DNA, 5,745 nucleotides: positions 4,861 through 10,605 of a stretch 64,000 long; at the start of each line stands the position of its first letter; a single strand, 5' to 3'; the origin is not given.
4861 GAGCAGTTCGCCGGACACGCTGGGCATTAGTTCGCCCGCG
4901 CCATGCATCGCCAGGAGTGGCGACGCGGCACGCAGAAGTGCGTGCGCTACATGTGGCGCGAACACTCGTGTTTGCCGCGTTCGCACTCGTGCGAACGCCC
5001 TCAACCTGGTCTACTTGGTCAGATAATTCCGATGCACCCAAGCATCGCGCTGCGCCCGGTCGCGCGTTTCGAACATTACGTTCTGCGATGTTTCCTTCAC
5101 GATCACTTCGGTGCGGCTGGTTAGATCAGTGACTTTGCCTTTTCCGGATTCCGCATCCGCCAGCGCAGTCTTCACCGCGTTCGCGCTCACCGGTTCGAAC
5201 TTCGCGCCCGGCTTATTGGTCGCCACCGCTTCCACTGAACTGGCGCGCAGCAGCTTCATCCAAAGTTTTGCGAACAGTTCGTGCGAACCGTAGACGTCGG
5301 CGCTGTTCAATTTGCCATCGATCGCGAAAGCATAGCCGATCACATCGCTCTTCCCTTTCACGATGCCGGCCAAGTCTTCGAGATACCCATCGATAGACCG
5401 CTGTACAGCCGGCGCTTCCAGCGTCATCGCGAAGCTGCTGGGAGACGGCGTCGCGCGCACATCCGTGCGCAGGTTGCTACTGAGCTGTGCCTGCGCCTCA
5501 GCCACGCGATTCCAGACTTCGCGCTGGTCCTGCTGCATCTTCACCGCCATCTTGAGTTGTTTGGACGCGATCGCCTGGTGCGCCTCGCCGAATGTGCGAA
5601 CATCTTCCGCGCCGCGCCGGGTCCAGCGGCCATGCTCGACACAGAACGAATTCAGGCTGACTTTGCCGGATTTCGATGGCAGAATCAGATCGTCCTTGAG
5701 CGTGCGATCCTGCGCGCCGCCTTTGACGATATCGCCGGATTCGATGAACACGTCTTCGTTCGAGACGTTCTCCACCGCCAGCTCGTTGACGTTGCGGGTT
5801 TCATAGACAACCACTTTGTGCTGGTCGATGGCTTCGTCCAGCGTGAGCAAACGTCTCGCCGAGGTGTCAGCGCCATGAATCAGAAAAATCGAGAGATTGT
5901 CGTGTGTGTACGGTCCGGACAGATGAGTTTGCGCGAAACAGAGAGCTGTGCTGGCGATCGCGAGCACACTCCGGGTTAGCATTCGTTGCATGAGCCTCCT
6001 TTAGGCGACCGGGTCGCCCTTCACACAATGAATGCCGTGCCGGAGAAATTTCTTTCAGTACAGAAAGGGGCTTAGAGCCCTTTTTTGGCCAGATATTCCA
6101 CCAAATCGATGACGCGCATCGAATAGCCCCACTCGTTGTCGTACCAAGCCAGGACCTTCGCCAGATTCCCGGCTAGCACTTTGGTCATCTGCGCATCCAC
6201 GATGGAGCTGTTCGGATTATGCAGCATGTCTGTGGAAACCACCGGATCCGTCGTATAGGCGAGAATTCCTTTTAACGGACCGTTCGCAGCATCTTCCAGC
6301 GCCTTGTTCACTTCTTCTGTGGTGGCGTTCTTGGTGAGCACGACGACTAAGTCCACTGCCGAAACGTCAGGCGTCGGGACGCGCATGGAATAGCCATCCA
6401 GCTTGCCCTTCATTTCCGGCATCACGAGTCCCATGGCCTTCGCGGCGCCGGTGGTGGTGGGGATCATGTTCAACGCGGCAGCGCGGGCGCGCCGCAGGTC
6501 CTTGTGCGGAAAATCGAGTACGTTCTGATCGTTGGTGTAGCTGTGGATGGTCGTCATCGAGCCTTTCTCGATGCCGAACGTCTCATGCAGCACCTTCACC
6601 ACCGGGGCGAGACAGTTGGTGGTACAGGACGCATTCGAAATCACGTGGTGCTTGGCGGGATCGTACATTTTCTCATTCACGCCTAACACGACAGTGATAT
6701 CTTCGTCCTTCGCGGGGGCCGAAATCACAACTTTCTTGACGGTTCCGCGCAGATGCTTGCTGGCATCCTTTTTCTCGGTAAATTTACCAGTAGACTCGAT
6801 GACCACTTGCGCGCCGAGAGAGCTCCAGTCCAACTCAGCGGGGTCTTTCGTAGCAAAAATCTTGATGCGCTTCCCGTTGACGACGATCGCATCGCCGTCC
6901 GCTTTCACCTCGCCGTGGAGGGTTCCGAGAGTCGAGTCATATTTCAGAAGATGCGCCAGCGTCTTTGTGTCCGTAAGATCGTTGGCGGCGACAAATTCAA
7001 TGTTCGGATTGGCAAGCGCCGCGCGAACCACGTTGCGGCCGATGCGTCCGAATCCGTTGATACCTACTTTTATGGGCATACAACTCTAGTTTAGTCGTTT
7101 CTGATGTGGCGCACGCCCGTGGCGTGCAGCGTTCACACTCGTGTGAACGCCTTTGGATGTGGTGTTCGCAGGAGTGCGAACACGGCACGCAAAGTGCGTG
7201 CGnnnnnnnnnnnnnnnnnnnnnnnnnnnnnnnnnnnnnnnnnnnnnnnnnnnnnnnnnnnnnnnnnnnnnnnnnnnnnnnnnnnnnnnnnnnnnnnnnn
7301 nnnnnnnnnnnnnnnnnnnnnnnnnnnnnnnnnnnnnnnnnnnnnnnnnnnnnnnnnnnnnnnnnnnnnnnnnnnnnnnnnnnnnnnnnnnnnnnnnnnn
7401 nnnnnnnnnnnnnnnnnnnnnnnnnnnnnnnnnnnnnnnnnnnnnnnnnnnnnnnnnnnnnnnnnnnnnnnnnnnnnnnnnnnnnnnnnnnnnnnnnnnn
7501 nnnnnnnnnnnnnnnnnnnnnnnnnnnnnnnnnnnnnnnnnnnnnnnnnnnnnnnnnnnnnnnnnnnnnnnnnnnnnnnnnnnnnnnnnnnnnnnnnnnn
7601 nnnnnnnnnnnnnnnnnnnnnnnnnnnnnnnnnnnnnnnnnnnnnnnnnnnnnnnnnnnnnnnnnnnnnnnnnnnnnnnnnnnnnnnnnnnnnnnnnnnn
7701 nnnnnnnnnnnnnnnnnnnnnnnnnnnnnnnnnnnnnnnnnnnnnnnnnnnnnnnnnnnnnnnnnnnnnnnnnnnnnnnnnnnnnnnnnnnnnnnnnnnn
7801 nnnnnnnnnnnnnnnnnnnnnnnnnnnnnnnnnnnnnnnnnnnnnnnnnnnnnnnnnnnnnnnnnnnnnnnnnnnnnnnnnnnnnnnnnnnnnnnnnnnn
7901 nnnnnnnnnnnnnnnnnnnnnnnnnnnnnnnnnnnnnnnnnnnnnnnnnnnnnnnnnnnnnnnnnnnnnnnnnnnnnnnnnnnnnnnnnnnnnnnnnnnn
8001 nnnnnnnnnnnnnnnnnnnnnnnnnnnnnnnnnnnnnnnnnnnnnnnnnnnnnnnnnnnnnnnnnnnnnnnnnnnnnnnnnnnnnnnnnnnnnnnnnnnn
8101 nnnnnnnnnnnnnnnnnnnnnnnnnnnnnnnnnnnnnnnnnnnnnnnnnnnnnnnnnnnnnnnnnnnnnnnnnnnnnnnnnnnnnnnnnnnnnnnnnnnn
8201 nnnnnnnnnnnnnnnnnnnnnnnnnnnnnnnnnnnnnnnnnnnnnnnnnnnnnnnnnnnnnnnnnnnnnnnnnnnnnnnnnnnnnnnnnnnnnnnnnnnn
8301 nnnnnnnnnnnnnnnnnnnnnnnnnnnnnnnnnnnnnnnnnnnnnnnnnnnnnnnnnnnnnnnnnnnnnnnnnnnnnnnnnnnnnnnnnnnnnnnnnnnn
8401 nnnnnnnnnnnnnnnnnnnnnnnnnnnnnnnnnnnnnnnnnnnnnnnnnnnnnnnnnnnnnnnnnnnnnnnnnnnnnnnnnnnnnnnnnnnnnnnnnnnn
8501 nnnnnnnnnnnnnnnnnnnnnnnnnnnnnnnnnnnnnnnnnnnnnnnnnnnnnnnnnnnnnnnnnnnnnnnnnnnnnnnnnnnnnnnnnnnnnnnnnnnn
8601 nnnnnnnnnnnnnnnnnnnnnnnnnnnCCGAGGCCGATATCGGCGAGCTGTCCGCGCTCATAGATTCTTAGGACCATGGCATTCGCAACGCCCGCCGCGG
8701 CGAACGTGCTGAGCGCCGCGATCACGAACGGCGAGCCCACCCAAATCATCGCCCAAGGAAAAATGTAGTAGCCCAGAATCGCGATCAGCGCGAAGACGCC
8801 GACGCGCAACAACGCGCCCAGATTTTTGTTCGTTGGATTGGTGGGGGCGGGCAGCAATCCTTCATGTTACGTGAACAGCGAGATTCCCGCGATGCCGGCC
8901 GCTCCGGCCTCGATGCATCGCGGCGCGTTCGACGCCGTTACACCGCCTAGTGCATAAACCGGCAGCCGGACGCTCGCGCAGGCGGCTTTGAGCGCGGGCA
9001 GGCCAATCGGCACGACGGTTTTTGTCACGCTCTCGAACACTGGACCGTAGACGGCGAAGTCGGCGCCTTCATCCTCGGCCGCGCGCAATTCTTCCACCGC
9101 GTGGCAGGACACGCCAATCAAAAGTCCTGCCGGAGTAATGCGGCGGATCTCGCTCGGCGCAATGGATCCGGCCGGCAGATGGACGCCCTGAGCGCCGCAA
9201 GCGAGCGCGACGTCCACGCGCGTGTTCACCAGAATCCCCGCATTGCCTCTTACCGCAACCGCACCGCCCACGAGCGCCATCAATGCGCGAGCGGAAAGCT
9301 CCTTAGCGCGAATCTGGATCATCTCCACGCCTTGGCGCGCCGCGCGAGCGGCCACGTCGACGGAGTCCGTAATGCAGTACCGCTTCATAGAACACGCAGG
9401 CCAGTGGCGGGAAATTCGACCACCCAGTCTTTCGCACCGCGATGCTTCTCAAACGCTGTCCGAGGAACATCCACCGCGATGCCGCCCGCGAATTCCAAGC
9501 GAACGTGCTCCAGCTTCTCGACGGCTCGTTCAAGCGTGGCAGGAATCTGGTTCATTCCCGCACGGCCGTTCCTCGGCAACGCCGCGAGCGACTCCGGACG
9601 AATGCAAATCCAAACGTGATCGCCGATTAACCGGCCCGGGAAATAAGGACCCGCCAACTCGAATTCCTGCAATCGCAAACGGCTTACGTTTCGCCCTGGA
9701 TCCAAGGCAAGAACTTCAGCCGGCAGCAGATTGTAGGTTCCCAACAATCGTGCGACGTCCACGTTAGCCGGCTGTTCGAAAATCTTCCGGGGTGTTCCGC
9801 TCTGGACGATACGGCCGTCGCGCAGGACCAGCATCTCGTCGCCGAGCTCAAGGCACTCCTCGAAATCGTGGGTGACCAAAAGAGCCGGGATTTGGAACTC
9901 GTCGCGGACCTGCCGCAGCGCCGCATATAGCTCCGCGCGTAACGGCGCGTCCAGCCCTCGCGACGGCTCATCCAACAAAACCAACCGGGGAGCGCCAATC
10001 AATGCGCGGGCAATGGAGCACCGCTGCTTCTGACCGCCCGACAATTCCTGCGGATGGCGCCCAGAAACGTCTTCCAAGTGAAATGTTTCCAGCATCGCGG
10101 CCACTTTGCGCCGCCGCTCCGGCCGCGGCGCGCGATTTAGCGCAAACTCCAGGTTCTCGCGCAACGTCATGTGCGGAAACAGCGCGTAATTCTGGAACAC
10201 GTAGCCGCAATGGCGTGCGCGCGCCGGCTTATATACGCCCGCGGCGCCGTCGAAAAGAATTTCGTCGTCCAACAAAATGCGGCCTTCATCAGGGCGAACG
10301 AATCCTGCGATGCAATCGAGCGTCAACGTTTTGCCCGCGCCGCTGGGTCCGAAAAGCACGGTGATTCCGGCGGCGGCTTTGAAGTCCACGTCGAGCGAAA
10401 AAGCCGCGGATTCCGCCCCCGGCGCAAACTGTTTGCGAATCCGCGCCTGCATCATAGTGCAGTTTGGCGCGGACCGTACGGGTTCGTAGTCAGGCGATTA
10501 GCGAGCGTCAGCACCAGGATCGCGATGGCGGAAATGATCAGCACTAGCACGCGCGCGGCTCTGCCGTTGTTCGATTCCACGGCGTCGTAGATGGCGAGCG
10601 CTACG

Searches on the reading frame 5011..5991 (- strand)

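Call 83: search_protein_families(library=pfam, proteins=[window:5011-5991:-], max_evalue=0.0001)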
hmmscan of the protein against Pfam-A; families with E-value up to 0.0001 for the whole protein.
window:5011-5991:- (326 aa): 1 family
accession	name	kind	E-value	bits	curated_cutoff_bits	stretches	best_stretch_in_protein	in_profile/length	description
PF20208.3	ARPP-1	-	1.6e-57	195.5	27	1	22-323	2-296/297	ARG and Rhodanese-Phosphatase-superfamily-associated Protein domain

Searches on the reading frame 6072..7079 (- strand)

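Call 83: search_protein_families(library=pfam, proteins=[window:6072-7079:-], max_evalue=0.0001)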
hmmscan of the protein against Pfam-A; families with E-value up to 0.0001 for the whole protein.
window:6072-7079:- (335 aa): 3 families
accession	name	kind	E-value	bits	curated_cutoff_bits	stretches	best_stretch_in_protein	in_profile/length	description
PF02800.25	Gp_dh_C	-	2.4e-69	232.4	24.4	1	157-313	1-158/158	Glyceraldehyde 3-phosphate dehydrogenase, C-terminal domain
PF00044.30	Gp_dh_N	-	1.2e-39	135.1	31.7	1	3-103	1-101/101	Glyceraldehyde 3-phosphate dehydrogenase, NAD binding domain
PF01113.26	DapB_N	-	7.8e-05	23.2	25.6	0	3-46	1-45/124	Dihydrodipicolinate reductase, N-terminus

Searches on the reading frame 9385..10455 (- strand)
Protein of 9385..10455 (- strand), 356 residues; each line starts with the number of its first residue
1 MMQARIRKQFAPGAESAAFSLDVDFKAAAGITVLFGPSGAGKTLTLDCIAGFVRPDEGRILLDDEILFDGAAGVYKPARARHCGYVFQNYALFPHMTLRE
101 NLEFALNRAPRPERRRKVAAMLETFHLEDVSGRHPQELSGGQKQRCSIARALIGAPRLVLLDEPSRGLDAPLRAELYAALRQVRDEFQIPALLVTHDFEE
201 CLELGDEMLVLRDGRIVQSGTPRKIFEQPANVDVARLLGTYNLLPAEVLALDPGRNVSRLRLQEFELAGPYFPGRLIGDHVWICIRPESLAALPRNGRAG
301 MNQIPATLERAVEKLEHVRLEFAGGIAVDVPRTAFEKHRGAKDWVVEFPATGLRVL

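Call 83: search_protein_families(library=pfam, proteins=[window:9385-10455:-], max_evalue=0.0001)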
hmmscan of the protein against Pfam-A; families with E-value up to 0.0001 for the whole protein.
window:9385-10455:- (356 aa): 2 families
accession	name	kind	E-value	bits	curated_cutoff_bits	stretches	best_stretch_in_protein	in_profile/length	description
PF00005.33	ABC_tran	-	2e-30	106.6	25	1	30-165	11-136/137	ABC transporter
PF13304.12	AAA_21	-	1.3e-07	32.5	27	0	123-197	223-299/304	AAA domain, putative AbiEii toxin, Type IV TA system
